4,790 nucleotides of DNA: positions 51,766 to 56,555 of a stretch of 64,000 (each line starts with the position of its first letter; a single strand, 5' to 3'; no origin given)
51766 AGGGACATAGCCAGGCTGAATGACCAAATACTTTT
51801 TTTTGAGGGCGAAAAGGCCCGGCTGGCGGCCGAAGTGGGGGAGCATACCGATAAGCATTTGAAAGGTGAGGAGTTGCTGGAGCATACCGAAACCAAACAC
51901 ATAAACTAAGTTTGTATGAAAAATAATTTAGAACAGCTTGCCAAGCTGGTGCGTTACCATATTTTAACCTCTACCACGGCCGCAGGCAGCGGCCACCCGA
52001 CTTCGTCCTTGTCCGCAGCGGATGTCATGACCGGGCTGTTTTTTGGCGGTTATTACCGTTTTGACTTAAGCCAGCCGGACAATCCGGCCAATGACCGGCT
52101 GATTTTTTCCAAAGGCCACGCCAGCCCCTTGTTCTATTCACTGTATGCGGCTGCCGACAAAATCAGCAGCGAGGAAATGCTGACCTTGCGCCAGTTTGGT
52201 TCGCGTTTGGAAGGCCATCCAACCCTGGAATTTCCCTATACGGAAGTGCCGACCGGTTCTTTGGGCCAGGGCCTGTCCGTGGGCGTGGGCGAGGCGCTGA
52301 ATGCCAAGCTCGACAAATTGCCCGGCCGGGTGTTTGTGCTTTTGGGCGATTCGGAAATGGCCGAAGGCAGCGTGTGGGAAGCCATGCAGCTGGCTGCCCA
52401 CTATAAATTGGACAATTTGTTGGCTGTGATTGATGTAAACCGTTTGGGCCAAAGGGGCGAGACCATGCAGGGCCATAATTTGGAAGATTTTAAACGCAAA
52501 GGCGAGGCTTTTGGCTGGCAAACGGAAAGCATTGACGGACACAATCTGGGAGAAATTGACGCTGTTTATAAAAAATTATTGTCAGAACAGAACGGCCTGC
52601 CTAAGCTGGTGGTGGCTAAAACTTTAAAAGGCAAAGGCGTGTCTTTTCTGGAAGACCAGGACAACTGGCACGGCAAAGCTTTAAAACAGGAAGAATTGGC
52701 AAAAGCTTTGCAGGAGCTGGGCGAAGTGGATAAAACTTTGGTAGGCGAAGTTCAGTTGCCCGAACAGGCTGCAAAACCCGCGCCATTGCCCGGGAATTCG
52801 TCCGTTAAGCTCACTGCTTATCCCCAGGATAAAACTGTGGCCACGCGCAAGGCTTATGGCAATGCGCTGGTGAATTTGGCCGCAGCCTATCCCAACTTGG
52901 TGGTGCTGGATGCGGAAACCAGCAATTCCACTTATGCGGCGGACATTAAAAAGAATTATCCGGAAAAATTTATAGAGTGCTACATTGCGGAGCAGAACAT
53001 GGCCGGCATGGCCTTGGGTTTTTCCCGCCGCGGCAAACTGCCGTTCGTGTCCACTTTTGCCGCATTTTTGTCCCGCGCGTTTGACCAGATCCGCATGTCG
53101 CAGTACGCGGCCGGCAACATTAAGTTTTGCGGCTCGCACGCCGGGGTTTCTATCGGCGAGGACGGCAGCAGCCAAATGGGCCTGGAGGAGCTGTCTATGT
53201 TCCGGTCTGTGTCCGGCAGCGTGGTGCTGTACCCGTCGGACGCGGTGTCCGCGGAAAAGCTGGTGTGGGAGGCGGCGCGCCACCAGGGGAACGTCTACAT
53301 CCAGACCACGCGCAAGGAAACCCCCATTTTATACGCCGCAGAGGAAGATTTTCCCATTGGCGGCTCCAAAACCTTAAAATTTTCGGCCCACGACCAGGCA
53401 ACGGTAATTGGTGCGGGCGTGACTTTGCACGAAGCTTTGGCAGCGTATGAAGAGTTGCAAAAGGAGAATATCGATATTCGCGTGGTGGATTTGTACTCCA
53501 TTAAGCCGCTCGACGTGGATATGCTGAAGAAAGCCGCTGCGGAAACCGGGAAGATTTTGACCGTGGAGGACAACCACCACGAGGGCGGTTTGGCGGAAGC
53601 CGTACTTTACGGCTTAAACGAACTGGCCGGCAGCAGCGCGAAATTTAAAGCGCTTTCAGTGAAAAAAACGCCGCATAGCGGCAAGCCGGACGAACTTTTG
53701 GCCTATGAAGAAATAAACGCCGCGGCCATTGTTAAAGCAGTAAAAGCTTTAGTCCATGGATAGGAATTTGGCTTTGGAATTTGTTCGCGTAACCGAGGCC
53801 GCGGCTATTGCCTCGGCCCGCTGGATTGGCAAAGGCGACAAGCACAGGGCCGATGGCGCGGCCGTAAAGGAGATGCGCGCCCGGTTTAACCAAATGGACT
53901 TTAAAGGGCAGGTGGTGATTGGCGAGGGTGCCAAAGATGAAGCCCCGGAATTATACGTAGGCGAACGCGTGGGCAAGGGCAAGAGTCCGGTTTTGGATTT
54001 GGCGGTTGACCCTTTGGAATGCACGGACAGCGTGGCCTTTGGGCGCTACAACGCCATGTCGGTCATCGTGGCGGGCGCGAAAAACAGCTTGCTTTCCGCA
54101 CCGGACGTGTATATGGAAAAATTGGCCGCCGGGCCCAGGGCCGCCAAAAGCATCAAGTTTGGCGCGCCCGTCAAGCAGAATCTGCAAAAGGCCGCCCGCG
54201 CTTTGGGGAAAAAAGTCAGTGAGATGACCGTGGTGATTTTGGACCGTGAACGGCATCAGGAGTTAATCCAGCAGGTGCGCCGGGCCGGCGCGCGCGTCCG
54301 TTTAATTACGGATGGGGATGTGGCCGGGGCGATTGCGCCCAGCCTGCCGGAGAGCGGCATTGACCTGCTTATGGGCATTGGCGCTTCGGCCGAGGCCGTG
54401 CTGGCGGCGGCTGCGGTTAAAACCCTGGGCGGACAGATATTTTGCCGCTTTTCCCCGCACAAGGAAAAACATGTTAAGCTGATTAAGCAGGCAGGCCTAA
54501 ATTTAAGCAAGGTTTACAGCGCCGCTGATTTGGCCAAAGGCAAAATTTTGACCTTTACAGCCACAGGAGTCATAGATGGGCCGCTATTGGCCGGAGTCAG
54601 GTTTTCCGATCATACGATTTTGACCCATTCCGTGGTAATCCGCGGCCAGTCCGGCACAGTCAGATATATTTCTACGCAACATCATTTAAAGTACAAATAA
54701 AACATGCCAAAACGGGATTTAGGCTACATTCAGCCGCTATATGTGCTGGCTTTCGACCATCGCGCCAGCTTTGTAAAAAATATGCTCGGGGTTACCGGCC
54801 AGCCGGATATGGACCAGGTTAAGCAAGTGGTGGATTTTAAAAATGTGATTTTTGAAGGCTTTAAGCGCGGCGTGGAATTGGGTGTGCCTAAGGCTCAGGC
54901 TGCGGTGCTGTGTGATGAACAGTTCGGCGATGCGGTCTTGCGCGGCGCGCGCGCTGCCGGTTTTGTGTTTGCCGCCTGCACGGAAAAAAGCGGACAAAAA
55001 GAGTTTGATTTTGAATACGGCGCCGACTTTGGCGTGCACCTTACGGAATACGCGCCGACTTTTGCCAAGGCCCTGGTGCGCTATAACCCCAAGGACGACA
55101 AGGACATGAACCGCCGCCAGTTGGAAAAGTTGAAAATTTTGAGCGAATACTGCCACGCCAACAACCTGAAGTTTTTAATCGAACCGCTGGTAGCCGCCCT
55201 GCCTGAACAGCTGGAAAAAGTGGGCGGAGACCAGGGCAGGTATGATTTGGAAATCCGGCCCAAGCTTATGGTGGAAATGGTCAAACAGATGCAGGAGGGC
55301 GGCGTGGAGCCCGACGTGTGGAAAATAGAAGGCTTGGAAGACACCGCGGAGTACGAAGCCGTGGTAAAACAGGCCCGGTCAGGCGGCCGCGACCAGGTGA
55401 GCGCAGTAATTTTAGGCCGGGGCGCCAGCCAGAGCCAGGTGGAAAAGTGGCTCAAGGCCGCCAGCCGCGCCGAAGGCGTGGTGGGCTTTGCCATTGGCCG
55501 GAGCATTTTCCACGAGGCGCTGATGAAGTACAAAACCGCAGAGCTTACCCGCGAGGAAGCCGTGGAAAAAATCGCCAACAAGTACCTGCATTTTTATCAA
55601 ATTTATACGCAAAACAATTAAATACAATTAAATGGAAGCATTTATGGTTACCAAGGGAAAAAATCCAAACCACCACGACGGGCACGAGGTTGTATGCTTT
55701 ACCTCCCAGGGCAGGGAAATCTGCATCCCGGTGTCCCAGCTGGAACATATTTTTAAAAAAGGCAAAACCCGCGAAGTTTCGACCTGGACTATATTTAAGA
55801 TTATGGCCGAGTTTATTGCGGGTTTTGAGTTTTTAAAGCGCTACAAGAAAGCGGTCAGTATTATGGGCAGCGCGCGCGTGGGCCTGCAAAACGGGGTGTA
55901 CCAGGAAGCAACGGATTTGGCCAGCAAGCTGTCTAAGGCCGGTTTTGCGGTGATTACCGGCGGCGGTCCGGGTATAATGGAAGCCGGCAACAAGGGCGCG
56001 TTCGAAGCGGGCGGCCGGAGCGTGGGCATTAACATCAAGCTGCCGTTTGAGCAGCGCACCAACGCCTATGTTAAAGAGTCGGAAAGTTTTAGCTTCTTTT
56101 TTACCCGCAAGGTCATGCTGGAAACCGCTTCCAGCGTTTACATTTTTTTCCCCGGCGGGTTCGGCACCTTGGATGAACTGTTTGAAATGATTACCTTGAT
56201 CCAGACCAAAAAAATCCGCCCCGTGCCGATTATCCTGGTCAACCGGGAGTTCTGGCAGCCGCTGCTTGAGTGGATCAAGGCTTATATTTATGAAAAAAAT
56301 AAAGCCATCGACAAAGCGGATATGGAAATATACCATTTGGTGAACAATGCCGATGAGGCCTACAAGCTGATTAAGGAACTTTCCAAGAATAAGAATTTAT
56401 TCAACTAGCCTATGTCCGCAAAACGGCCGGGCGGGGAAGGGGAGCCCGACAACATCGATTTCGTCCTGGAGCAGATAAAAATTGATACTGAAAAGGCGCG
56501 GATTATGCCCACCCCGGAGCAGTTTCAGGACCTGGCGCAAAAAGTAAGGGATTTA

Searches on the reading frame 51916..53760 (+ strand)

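Call 92: search_protein_families(library=pfam, proteins=[window:51916-53760:+], max_evalue=0.001)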
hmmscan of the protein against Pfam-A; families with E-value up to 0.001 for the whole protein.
window:51916-53760:+ (615 aa): 6 families
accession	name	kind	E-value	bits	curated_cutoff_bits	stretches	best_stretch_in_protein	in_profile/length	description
PF00456.26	Transketolase_N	-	5e-39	134.6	22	1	8-270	5-277/334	Transketolase, thiamine diphosphate binding domain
PF02779.29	Transket_pyr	-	2.3e-38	132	27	1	307-469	2-172/174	Transketolase, pyrimidine binding domain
PF02780.25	Transketolase_C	-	2.4e-27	95.7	25.9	1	491-605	8-124/124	Transketolase, C-terminal domain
PF13292.11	DXP_synthase_N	-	5.4e-09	36.2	21.2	1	2-175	15-171/274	1-deoxy-D-xylulose-5-phosphate synthase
PF00676.26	E1_dh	-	0.00029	20.3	22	1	115-209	102-195/300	Dehydrogenase E1 component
PF22613.1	Transketolase_C_1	-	0.00057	20.5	27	0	492-533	11-52/113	Transketolase-like TK C-terminal domain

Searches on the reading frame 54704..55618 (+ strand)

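Call 92: search_protein_families(library=pfam, proteins=[window:54704-55618:+], max_evalue=0.001)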
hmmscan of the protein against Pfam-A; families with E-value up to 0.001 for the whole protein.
window:54704-55618:+ (305 aa): 2 families
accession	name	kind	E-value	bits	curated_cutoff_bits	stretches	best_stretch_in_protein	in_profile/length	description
PF09863.15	DUF2090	-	2e-37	129.4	27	1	10-303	35-308/310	Uncharacterized protein conserved in bacteria (DUF2090)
PF01791.15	DeoC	-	7e-07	29.5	23.8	1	122-270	94-228/229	DeoC/LacD family aldolase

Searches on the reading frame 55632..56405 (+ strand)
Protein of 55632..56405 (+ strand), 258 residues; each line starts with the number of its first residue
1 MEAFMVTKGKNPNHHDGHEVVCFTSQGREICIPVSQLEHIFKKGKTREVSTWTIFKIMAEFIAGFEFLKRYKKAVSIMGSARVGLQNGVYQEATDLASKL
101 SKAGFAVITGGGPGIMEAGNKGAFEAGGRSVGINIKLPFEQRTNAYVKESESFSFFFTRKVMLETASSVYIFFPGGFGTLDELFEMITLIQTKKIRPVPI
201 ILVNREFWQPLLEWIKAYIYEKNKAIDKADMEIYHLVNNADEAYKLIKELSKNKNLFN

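Call 92: search_protein_families(library=pfam, proteins=[window:55632-56405:+], max_evalue=0.001)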
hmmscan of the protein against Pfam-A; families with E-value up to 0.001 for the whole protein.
window:55632-56405:+ (258 aa): 3 families
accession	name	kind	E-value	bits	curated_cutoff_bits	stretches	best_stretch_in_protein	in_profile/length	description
PF03641.19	Lysine_decarbox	-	1e-32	113.5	27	1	116-245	1-129/131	Possible lysine decarboxylase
PF18306.6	LDcluster4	-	1.8e-15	57.3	26.3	1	73-194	2-119/151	SLOG cluster4 family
PF02481.21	DNA_processg_A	-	0.00091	18.9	29.6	0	64-133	35-103/212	DNA recombination-mediator protein A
